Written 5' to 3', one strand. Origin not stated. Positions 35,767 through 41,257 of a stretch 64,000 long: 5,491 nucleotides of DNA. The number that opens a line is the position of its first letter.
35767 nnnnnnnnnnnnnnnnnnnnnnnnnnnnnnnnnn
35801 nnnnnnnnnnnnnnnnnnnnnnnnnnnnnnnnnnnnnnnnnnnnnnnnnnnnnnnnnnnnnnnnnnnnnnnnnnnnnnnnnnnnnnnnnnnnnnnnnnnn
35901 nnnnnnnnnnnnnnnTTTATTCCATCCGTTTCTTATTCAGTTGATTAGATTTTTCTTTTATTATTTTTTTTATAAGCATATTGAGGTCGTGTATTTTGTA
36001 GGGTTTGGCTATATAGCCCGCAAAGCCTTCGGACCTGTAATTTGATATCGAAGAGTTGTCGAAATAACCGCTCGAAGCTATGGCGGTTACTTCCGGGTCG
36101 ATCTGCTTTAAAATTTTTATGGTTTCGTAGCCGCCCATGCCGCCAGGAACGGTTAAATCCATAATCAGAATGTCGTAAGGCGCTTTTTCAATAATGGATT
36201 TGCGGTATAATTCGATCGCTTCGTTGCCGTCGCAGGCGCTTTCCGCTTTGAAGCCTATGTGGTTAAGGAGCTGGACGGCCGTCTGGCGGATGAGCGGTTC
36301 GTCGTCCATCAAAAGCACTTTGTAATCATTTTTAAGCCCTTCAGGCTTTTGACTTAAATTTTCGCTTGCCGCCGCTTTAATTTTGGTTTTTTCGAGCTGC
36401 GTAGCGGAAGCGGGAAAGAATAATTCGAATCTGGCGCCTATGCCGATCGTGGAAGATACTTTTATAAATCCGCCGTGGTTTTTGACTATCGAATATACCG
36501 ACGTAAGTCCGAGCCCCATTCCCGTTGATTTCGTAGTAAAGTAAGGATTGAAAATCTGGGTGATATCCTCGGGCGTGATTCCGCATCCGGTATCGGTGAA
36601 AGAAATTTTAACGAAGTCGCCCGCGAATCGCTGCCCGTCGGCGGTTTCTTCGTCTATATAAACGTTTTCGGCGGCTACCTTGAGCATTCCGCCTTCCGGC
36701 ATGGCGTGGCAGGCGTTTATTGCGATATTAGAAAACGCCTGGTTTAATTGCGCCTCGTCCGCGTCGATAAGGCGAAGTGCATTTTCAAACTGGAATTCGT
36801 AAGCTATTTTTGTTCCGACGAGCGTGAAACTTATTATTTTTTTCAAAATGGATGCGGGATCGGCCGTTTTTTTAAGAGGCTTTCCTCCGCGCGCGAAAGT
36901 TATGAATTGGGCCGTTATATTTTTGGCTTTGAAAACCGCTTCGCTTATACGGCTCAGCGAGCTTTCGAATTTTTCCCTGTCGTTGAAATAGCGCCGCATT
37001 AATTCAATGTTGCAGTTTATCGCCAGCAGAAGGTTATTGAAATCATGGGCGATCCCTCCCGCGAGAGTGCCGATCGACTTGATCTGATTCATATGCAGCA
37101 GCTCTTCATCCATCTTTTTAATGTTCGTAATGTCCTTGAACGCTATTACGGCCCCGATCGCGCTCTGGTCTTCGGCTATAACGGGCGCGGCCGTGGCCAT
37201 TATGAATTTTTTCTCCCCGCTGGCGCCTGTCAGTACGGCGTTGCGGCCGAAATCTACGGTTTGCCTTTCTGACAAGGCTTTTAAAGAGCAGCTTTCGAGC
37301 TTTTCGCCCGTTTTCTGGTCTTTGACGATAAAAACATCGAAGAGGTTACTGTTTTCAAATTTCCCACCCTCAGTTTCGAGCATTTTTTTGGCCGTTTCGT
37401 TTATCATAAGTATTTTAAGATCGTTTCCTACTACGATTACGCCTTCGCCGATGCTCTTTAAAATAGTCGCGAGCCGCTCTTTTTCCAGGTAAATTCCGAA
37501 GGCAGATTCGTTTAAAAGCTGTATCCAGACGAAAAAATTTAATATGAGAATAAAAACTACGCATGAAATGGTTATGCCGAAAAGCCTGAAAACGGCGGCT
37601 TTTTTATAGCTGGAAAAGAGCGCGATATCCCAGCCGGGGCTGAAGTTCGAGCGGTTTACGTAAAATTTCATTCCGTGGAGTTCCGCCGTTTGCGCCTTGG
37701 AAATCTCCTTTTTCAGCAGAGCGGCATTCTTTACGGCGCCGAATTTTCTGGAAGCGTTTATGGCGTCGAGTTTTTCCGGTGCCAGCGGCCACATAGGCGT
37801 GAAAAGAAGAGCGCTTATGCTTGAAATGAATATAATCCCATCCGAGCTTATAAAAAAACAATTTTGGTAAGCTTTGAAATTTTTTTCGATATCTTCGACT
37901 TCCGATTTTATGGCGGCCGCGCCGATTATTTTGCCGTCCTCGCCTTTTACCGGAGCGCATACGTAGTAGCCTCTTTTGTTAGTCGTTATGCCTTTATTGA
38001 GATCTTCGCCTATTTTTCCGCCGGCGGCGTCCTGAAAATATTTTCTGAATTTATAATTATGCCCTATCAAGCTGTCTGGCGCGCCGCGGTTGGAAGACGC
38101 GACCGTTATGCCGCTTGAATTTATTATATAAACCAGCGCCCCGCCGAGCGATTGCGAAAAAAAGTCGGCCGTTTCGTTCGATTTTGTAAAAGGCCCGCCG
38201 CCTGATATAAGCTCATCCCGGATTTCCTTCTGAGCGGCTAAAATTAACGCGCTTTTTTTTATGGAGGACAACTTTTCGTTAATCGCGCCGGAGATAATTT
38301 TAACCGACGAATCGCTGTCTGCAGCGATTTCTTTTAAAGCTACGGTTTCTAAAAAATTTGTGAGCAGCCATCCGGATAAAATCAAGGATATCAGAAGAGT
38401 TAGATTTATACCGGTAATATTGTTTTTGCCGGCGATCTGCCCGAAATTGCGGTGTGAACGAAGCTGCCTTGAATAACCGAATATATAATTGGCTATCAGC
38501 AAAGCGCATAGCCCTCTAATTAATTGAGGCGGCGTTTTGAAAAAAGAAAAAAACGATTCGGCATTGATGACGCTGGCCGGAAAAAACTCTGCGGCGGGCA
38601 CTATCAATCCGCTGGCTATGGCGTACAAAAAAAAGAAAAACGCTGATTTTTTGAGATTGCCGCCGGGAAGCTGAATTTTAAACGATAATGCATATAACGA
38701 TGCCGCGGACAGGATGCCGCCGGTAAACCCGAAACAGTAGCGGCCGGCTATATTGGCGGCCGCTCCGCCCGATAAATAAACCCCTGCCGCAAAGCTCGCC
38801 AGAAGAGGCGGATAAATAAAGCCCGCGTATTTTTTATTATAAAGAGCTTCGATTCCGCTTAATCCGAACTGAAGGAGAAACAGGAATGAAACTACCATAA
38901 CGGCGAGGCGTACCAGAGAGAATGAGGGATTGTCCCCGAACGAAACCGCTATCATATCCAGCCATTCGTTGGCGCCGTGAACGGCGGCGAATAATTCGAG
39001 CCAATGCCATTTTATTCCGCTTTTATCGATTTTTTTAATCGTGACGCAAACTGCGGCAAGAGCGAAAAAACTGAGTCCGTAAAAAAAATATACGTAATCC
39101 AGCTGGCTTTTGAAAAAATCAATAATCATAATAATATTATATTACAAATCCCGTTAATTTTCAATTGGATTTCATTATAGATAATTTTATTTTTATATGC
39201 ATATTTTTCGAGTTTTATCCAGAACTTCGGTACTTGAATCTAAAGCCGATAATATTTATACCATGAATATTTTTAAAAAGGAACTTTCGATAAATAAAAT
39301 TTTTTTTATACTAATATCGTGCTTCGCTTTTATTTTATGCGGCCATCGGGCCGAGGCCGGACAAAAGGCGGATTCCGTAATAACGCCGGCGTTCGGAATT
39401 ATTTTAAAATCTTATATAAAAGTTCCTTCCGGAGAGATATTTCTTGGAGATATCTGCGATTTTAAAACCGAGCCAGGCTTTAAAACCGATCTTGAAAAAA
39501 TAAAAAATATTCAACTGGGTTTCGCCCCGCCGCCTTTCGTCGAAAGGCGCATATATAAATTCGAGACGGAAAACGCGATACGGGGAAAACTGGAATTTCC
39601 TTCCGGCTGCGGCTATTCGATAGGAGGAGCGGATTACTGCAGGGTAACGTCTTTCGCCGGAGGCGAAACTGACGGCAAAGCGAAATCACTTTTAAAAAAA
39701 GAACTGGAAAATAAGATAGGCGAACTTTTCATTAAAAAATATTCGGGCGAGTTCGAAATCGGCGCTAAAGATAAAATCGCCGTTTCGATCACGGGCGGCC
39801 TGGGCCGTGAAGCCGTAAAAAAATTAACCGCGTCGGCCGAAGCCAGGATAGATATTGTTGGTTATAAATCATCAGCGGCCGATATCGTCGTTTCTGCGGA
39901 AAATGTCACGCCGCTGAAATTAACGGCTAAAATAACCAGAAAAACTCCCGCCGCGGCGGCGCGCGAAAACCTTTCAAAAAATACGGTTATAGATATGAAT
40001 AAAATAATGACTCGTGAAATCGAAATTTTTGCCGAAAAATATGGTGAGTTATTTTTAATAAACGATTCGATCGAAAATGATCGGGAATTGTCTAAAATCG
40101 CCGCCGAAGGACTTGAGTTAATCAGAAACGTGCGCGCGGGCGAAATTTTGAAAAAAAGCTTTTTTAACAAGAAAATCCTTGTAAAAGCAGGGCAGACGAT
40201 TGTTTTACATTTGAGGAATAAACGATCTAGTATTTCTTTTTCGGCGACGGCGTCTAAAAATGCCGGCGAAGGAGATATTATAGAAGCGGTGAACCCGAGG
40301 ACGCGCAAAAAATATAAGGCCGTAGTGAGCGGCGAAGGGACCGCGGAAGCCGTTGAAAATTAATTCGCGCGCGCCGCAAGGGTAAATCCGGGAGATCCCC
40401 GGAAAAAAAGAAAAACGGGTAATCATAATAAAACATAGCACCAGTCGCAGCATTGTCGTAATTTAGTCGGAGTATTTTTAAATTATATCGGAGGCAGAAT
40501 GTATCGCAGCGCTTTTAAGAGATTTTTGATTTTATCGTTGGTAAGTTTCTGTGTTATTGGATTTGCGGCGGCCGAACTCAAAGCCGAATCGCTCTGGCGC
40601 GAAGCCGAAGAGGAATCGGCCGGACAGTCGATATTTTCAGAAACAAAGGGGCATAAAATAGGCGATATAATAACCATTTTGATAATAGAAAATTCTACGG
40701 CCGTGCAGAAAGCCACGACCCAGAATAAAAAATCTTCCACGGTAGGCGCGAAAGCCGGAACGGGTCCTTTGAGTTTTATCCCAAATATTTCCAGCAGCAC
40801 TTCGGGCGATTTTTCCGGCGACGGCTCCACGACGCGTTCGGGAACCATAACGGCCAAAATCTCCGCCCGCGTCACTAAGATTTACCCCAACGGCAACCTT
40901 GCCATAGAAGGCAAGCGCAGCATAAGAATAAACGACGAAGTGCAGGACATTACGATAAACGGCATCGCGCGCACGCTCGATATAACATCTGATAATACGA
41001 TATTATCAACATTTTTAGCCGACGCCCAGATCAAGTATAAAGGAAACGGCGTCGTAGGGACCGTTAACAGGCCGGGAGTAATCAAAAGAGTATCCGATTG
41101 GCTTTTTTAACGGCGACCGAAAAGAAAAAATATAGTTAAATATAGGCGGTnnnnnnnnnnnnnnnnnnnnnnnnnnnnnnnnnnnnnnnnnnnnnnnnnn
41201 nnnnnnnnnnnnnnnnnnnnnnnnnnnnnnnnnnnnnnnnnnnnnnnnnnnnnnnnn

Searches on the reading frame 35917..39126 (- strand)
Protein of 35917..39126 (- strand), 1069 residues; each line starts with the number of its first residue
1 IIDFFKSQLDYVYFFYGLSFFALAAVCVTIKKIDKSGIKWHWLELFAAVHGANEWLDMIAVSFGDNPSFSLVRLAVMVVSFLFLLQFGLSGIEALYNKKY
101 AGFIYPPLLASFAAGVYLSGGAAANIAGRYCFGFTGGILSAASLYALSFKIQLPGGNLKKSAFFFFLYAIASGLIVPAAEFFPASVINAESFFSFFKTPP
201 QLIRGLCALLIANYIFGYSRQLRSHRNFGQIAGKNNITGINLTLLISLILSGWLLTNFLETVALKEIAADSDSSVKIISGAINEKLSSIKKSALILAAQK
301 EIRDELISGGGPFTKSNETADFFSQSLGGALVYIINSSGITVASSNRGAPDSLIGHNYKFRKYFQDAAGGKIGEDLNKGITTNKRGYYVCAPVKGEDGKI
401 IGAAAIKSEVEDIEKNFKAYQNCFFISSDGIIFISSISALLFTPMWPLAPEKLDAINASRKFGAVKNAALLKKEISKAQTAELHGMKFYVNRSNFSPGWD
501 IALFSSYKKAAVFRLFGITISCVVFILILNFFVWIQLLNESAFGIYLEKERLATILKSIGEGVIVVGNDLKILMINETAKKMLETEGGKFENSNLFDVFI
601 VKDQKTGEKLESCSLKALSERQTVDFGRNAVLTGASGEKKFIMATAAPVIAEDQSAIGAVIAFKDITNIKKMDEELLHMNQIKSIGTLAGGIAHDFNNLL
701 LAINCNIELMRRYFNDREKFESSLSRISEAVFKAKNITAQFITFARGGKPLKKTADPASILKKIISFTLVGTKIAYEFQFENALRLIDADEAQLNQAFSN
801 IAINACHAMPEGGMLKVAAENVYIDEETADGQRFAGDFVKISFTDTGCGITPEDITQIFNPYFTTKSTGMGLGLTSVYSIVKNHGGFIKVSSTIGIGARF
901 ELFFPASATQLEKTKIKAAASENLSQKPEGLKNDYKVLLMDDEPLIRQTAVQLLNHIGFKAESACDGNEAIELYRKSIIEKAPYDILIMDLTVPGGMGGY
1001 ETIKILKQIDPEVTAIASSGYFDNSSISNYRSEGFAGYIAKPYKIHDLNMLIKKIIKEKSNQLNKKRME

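Call 27: search_protein_families(library=pfam, proteins=[window:35917-39126:-])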
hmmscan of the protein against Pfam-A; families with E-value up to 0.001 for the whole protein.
window:35917-39126:- (1069 aa): 6 families
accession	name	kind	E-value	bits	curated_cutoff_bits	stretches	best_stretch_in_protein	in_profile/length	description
PF02518.31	HATPase_c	-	2.5e-19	70.2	26.4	1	790-906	2-109/111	Histidine kinase-, DNA gyrase B-, and HSP90-like ATPase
PF00072.30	Response_reg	-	1.1e-16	61.5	30.2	1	937-1050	1-108/111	Response regulator receiver domain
PF02743.24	dCache_1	-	2.9e-08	34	45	1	276-436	16-183/240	Cache domain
PF13426.13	PAS_9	-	5.4e-08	33.5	27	1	561-667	2-102/103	PAS domain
PF08448.16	PAS_4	-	1.1e-06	29.3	23.1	1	556-668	1-107/110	PAS fold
PF00989.32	PAS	-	1.7e-06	28.4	22.6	1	550-666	1-113/113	PAS fold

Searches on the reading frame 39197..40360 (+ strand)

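Call 27: search_protein_families(library=pfam, proteins=[window:39197-40360:+])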
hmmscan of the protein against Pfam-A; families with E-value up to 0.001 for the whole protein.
window:39197-40360:+ (388 aa): 1 family
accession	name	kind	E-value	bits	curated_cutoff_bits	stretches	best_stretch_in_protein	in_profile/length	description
PF13144.11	ChapFlgA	-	8.9e-15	55.3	23.8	1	253-384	4-121/122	Chaperone for flagella basal body P-ring formation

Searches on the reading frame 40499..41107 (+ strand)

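Call 27: search_protein_families(library=pfam, proteins=[window:40499-41107:+])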
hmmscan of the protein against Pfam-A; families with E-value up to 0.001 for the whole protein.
window:40499-41107:+ (203 aa): 1 family
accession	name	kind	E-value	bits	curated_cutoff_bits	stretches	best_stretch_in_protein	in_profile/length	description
PF02107.21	FlgH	-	1.1e-47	162.3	27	1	28-202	3-170/172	Flagellar L-ring protein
